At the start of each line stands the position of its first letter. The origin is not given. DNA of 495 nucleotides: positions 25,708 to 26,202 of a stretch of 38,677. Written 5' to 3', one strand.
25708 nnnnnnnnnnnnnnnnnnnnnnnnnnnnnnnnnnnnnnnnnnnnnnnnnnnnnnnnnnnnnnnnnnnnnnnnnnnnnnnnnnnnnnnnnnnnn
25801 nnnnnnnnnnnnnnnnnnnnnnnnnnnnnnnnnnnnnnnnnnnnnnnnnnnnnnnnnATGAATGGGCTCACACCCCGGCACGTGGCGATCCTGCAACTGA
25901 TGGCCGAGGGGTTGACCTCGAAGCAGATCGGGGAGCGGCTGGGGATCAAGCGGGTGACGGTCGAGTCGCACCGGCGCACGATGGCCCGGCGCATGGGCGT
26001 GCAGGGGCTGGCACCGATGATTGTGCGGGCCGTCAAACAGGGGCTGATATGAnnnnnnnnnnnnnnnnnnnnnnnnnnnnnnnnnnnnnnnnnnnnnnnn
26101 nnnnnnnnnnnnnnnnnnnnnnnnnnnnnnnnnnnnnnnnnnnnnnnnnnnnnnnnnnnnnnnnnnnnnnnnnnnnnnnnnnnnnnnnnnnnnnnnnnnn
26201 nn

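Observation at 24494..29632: Nine-gene block splits the tail-terminator to major-tail-protein junction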

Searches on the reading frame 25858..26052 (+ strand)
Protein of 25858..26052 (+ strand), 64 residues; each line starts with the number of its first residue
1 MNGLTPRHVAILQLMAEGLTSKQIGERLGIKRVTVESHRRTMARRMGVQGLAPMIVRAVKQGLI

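Call 3: search_protein_families(library=pfam, max_evalue=0.1, proteins=[window:25858-26052:+])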
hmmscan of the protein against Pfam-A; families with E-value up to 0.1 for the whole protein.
window:25858-26052:+ (64 aa): 12 families
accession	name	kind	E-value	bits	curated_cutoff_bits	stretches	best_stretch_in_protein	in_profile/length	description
PF00196.25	GerE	-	2.6e-15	56.2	23.5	1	4-56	3-55/57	Bacterial regulatory proteins, luxR family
PF13384.12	HTH_23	-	8e-06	26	24.6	1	10-51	9-49/50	Homeodomain-like domain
PF04545.22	Sigma70_r4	-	1.1e-05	25.2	24.1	1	1-39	2-41/50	Sigma-70, region 4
PF08281.18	Sigma70_r4_2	-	2.2e-05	24.4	25.7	1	2-39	9-47/54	Sigma-70, region 4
PF12802.13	MarR_2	-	0.0035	17.9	27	1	3-35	2-37/61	MarR family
PF24657.1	DUF7646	-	0.0047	17.3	27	1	16-49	28-61/85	Domain of unknown function (DUF7646)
PF13518.12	HTH_28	-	0.0057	17.2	25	1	10-40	4-34/52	Helix-turn-helix domain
PF13551.12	HTH_29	-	0.012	16.1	28.1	1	8-40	1-34/64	Winged helix-turn helix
PF19889.5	DUF6362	-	0.018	15.8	31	1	3-41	55-93/98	Domain of unknown function (DUF6362)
PF14493.12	HTH_40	-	0.036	14.8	27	1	12-38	6-32/89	Helix-turn-helix domain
PF17762.8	HTH_ParB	-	0.064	13.9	22.6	1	10-41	11-43/102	ParB HTH domain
PF04967.18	HTH_10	-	0.069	13.4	23.1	0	20-40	25-45/53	HTH DNA binding domain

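Call 4: search_protein_families(library=phrogs, max_evalue=0.1, proteins=[window:25858-26052:+])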
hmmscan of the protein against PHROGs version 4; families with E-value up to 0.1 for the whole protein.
window:25858-26052:+ (64 aa): 15 families
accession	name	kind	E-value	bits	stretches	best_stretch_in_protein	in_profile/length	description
phrog_3282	-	transcription regulation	2.4e-10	41.5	1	3-64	47-108/158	sigma factor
phrog_10300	-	transcription regulation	1.3e-06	29.6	1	4-64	121-181/182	transcriptional regulator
phrog_3855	-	DNA, RNA and nucleotide metabolism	6.7e-06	27.5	1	5-47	66-107/115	HTH DNA binding protein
phrog_323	-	transcription regulation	0.0008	20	1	4-48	149-194/319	transcriptional regulator, D5-like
phrog_664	-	DNA, RNA and nucleotide metabolism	0.0012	19.7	1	7-40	88-122/210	DNA binding protein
phrog_20467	-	DNA, RNA and nucleotide metabolism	0.0027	18.6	1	5-43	64-103/112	HNH endonuclease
phrog_826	-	DNA, RNA and nucleotide metabolism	0.005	17.4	1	6-50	17-61/281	HNH endonuclease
phrog_13787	-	unknown function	0.0061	17.7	1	2-42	120-160/172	-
phrog_1058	-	unknown function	0.0087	17.1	1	7-46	88-127/134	-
phrog_686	-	DNA, RNA and nucleotide metabolism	0.016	16.4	1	10-40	40-70/76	HTH DNA binding protein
phrog_351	-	transcription regulation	0.022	14.3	1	1-45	673-721/928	RNA polymerase sigma factor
phrog_27555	-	transcription regulation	0.026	15.1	1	2-48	130-176/203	transcriptional regulator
phrog_7344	-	head and packaging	0.032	15.4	1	9-42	19-52/161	terminase small subunit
phrog_6831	-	transcription regulation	0.043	14.8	1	11-35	11-35/68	transcriptional regulator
phrog_26445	-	unknown function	0.061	14.8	1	11-41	10-40/101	-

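Call 14: search_protein_families(library=ncbifam, max_evalue=0.1, proteins=[window:25858-26052:+])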
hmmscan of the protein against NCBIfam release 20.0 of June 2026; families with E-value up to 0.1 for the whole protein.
window:25858-26052:+ (64 aa): 32 families (the best 25 are shown)
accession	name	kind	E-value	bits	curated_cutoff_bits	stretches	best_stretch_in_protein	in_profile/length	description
NF052445.1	RespRegMctR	equivalog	5.7e-10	39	300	1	3-63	144-204/205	two-component system response regulator MctR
NF047785.1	respo_reg_MadR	equivalog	1.5e-09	37.5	300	1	3-64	148-209/209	MadR family response regulator transcription factor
NF011896.0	PRK15369.1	equivalog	4.7e-09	36.2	242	1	4-63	150-209/211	two component system response regulator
TIGR03541.1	reg_near_HchA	equivalog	4.5e-07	29.6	215.6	1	4-64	172-232/232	PA1136 family autoinducer-binding transcriptional regulator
NF007935.0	PRK10651.1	equivalog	6.2e-07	28.8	250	1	2-50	154-202/216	two-component system response regulator NarL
NF040749.1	tetrathio_RR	equivalog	3e-06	27.1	290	1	3-56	133-186/191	tetrathionate respiration response regulator TtrR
NF052366.1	photon_PedR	equivalog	8.3e-06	25.9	120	1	4-48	3-47/74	photosynthetic electron transport-dependent transcriptional regulator PedR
NF041830.1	RR_TF_ErdR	exception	1.6e-05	24.7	390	1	3-49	150-196/213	response regulator transcription factor ErdR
NF007708.0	PRK10403.1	equivalog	1.7e-05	24.4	343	1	4-50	154-200/215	nitrate/nitrite response regulator protein NarP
NF007403.0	PRK09935.1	equivalog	4.3e-05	23.2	271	1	4-61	150-207/210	fimbria biosynthesis transcriptional regulator FimZ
TIGR02937.1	sigma70-ECF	superfamily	7.2e-05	22.5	42.9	1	2-41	116-156/165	sigma-70 family RNA polymerase sigma factor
TIGR03020.2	EpsA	equivalog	0.00029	20.6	170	1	2-57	189-244/247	XrtB/PEP-CTERM-associated transcriptional regulator EpsA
NF047402.1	TransRegVisN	equivalog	0.00036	19.9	250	1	4-64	186-246/246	transcriptional regulator VisN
NF007561.1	PRK10188.1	equivalog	0.00079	18.8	350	1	6-64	182-240/240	quorum-sensing transcriptional regulator SdiA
NF006900.1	PRK09390.1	equivalog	0.00085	18.9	255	1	3-59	142-198/203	response regulator FixJ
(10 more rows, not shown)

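Call 15: search_protein_families(library=padloc, max_evalue=0.1, proteins=[window:25858-26052:+])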
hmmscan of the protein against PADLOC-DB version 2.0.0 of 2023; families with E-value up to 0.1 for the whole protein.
window:25858-26052:+ (64 aa): 4 families
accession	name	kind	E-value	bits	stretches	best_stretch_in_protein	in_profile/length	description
PDLC01855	CARF3--CARF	-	1.5e-06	26.1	1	3-43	217-257/288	-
PDLC01851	CARF3--CARF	-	0.00049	17.6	1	3-45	209-251/279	-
PDLC01848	CARF3--CARF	-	0.017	12.8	1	4-45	135-176/197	-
PDLC01438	Csa3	-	0.04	11.9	1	6-42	148-183/305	"CAS-I,CAS-II,CAS-III,CAS-IV,CAS-V,CAS-VI; associated_signaling"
